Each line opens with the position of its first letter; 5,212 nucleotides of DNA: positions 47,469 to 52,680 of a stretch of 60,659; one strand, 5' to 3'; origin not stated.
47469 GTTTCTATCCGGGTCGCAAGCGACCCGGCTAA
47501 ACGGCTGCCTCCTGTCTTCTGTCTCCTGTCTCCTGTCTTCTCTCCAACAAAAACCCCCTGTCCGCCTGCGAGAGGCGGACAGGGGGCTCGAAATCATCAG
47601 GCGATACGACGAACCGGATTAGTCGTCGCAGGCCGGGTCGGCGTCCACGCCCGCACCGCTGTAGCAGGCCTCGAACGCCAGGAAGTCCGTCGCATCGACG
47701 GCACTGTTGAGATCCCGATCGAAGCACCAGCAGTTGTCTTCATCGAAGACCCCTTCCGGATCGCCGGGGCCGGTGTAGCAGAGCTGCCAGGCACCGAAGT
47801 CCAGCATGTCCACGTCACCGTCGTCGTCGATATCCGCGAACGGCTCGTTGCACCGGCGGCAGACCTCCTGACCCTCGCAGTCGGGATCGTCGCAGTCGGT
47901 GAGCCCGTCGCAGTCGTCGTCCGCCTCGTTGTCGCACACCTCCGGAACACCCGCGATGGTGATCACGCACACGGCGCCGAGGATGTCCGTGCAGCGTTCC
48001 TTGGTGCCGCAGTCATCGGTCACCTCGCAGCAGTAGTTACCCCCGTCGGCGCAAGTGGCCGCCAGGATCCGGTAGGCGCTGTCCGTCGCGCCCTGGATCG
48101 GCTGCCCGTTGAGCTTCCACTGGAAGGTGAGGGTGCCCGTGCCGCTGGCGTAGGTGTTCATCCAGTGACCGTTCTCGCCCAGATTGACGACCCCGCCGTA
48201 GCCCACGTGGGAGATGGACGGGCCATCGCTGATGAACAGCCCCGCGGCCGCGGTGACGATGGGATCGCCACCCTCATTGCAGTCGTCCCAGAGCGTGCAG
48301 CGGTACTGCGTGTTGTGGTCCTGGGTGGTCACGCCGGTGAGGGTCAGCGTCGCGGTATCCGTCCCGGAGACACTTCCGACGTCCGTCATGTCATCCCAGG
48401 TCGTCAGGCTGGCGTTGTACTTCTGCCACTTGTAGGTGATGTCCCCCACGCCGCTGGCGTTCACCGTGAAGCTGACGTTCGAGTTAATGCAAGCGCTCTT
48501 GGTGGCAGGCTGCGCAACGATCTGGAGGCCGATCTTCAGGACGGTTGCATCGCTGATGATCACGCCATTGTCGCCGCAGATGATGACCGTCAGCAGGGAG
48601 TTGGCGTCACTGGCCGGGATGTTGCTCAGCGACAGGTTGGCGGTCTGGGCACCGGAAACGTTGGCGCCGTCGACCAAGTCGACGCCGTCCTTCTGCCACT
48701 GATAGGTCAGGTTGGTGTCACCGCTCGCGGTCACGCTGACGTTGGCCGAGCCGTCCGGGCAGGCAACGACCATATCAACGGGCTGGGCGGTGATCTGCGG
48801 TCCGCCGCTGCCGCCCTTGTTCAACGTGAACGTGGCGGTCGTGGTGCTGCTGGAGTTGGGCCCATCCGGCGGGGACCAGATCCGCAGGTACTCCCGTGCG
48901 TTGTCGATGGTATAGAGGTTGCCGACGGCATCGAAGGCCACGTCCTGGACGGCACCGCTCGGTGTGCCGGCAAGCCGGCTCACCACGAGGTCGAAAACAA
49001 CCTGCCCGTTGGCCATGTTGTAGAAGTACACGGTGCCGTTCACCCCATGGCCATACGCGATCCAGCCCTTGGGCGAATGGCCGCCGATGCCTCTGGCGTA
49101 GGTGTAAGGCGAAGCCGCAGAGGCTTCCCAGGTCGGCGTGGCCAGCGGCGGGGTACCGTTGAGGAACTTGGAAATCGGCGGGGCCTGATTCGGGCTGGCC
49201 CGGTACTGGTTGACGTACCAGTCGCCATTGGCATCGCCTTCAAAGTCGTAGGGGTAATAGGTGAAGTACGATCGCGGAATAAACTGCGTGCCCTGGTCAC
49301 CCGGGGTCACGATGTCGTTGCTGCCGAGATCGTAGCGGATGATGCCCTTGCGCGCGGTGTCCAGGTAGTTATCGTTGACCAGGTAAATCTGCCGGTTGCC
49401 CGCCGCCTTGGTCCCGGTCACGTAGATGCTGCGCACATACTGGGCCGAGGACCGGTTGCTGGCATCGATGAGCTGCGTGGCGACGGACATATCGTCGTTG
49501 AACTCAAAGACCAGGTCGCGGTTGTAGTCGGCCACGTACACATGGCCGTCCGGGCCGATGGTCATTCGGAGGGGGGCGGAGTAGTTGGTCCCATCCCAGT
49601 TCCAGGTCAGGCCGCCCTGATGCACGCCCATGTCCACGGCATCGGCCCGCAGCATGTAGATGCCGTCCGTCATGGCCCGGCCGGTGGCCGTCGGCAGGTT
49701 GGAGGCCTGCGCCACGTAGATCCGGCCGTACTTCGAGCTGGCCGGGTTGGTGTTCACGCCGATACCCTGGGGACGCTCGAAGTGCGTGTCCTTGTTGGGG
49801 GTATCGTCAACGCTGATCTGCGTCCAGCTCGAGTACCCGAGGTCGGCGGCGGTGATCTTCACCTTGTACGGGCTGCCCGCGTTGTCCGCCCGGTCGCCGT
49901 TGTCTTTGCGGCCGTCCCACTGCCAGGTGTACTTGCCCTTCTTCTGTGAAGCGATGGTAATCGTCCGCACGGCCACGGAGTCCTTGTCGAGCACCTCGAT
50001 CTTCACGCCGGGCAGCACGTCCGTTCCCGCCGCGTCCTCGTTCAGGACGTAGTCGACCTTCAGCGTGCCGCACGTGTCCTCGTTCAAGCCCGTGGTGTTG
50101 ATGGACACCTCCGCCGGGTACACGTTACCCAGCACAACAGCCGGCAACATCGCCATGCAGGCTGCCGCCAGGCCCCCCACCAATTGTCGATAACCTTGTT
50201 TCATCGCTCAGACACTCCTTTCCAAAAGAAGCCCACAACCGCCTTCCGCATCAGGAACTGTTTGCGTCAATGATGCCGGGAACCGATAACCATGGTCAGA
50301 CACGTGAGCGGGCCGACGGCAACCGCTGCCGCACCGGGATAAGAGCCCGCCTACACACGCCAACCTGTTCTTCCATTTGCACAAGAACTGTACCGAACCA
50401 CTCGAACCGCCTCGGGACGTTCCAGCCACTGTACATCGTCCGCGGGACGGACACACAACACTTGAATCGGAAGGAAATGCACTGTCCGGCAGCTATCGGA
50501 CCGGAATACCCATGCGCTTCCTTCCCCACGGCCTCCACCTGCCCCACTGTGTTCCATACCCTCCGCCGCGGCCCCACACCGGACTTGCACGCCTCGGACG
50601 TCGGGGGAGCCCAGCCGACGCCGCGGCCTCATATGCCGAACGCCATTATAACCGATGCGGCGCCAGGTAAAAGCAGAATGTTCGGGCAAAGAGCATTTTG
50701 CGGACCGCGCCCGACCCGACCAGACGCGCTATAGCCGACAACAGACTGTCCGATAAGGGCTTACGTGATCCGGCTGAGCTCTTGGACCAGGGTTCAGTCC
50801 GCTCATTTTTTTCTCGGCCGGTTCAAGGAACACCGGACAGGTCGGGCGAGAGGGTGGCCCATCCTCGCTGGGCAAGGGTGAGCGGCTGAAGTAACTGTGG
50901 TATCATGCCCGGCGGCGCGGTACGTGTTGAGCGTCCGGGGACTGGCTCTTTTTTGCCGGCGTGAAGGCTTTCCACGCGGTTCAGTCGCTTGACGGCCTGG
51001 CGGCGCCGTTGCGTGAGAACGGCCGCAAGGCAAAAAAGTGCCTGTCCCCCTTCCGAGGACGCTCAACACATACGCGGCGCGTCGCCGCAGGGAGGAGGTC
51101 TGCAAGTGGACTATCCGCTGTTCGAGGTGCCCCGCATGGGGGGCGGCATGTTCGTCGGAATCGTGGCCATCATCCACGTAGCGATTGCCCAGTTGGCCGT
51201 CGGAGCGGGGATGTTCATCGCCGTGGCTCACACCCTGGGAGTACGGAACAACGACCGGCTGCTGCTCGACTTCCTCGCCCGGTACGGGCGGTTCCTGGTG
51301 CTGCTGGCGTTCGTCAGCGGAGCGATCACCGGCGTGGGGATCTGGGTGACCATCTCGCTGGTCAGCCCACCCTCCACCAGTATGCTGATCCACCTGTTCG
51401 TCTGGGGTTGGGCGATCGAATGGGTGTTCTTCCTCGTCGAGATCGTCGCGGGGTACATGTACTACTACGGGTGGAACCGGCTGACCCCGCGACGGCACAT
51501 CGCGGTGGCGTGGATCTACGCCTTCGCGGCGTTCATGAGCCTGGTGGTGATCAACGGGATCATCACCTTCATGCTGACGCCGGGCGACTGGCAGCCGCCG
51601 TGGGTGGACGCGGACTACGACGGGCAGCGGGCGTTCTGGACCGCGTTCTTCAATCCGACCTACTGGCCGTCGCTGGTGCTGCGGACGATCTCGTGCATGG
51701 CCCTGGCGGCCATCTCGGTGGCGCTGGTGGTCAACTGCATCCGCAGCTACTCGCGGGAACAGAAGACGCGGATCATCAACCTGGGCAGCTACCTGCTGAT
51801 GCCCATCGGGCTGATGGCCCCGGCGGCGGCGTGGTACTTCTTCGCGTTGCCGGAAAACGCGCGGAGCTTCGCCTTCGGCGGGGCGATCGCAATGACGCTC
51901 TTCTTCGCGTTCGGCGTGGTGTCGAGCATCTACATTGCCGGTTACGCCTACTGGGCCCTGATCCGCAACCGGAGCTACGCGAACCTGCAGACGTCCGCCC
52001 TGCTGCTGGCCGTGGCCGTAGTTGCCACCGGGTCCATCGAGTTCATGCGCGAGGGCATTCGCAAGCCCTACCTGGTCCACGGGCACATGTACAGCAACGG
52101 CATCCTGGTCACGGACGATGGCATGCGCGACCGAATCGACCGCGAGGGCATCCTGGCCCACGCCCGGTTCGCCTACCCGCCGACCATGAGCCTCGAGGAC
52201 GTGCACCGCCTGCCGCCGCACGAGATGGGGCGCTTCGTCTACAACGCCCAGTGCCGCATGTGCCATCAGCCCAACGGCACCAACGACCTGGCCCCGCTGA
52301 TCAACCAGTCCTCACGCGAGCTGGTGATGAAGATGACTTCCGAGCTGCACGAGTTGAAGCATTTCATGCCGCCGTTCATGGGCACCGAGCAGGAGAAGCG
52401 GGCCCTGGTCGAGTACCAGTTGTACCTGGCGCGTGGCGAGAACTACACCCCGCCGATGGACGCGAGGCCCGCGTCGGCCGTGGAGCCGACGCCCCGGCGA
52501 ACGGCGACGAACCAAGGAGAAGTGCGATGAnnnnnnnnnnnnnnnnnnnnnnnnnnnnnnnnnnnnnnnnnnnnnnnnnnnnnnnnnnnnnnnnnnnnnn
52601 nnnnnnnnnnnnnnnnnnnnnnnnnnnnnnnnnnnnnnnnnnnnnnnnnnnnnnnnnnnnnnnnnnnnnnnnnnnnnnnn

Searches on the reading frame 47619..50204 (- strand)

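Call 80: search_protein_families(library=pfam, proteins=[window:47619-50204:-], max_evalue=0.0001)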
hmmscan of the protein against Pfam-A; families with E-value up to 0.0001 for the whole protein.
window:47619-50204:- (861 aa): 4 families
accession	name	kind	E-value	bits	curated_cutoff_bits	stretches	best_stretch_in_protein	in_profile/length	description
PF13927.12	Ig_3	-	6e-17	62.4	30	1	561-637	3-75/78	Immunoglobulin domain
PF07679.22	I-set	-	5e-12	46.2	23.7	0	562-637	3-74/90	Immunoglobulin I-set domain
PF13860.13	FlgD_ig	-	5.1e-09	36.4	27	1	67-120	25-76/79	FlgD Ig-like domain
PF13895.12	Ig_2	-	1.9e-05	25.3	27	0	688-732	25-67/79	Immunoglobulin domain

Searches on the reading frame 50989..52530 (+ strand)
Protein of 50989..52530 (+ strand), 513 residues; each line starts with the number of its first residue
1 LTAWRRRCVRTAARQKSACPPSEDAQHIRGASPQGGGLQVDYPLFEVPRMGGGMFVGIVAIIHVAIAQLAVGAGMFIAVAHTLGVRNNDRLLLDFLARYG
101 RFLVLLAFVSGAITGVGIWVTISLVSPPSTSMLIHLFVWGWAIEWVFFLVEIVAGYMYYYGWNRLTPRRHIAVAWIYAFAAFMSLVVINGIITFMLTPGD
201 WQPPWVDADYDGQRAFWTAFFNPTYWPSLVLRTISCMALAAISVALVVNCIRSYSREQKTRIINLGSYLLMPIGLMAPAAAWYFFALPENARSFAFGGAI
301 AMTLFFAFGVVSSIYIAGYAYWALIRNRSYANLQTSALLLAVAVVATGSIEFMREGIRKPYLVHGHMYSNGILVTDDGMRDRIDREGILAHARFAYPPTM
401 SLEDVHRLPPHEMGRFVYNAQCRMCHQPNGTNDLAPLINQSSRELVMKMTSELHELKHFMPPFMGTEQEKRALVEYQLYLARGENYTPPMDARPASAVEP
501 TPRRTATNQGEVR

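Call 80: search_protein_families(library=pfam, proteins=[window:50989-52530:+], max_evalue=0.0001)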
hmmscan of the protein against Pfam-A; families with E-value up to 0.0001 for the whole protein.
window:50989-52530:+ (513 aa): 2 families
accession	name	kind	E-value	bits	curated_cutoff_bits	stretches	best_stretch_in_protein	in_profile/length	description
PF01654.22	Cyt_bd_oxida_I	-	1.6e-16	60.3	26.2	1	57-250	7-198/418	Cytochrome bd terminal oxidase subunit I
PF13442.11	Cytochrome_CBB3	-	3.4e-06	27.7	27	1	414-476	6-67/68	Cytochrome C oxidase, cbb3-type, subunit III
